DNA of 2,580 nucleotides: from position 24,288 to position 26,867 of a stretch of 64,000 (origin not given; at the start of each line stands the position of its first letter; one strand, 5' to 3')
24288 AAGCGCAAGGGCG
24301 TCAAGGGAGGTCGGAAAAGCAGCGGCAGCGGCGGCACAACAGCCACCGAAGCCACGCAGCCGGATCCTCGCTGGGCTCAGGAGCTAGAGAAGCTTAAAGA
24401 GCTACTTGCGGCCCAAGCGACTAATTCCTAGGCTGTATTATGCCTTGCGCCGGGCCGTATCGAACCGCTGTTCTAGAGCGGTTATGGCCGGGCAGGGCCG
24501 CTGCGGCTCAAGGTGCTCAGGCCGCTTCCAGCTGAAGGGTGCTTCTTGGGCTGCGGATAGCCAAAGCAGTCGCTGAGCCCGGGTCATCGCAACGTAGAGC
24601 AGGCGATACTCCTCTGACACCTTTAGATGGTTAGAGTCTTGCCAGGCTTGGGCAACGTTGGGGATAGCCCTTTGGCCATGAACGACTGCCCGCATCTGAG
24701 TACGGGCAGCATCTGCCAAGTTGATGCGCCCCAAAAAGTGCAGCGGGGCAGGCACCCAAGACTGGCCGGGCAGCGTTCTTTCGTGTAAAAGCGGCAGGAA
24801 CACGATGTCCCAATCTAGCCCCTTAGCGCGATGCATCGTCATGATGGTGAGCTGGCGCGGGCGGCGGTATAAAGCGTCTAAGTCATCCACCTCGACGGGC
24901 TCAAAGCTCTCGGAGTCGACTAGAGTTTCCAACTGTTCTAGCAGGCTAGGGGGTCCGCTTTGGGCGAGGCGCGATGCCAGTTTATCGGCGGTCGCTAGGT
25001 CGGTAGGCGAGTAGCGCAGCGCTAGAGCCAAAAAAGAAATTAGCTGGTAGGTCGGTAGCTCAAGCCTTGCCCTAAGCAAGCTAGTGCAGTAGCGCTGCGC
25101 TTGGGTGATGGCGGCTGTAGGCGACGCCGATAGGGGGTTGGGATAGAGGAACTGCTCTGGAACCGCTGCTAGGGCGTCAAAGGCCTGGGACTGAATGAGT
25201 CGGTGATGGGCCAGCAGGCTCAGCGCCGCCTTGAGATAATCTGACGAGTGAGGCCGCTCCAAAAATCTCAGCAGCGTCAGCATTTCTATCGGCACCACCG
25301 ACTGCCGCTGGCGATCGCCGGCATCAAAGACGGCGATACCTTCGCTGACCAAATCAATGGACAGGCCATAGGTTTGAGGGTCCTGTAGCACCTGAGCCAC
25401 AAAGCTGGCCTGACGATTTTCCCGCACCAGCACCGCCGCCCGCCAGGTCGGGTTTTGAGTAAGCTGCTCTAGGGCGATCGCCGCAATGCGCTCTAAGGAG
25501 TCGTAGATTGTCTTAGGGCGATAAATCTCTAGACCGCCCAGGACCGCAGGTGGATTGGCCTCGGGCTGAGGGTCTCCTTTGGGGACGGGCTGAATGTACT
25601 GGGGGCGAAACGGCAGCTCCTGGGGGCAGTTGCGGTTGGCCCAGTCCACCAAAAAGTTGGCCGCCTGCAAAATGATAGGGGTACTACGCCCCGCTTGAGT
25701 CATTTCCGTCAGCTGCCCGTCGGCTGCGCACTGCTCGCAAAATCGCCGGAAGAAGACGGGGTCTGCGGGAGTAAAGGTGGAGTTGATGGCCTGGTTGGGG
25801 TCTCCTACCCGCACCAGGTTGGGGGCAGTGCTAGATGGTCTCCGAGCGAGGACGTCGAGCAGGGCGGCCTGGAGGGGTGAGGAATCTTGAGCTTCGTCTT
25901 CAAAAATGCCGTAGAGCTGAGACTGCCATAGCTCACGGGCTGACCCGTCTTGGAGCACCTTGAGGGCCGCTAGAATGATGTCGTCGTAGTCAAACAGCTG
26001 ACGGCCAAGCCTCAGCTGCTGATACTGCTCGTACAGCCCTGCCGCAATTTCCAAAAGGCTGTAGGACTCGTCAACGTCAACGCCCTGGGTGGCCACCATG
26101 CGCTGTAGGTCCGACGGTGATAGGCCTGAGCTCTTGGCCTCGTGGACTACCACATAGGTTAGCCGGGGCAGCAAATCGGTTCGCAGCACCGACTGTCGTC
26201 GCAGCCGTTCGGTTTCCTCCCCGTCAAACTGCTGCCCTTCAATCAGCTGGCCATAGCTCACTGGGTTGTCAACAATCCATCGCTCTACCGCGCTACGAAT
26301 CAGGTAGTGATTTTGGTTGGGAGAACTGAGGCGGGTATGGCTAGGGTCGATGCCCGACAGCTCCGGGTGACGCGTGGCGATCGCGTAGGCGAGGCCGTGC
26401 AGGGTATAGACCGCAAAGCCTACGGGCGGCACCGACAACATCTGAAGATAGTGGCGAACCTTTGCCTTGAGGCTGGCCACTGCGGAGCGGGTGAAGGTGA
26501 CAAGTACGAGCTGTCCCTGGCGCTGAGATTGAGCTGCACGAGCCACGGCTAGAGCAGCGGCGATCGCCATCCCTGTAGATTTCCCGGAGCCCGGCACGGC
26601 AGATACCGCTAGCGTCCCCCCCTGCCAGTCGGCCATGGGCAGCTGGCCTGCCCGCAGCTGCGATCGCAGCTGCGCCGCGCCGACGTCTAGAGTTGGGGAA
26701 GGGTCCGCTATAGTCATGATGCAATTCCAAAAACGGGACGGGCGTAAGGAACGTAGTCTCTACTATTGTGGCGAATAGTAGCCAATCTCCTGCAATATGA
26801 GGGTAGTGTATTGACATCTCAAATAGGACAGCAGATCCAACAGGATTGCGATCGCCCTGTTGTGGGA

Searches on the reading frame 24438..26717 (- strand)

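Call 76: search_protein_families(library=pfam, proteins=[window:24438-26717:-], max_evalue=0.00001)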
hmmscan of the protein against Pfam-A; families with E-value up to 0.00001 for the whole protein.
window:24438-26717:- (759 aa): 4 families
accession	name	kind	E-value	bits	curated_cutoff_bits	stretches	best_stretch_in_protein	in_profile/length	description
PF00580.27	UvrD-helicase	-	1.6e-28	100.6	23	1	32-326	12-266/271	UvrD/REP helicase N-terminal domain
PF13361.12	UvrD_C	-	3.3e-22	79.8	25.6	1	596-724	264-349/350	UvrD-like helicase C-terminal domain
PF13538.12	UvrD_C_2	-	5.5e-10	39.4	27.4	0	701-720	32-51/52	UvrD-like helicase C-terminal domain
PF13245.12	AAA_19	-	8.4e-08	32.9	25.1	1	34-312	12-131/134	AAA domain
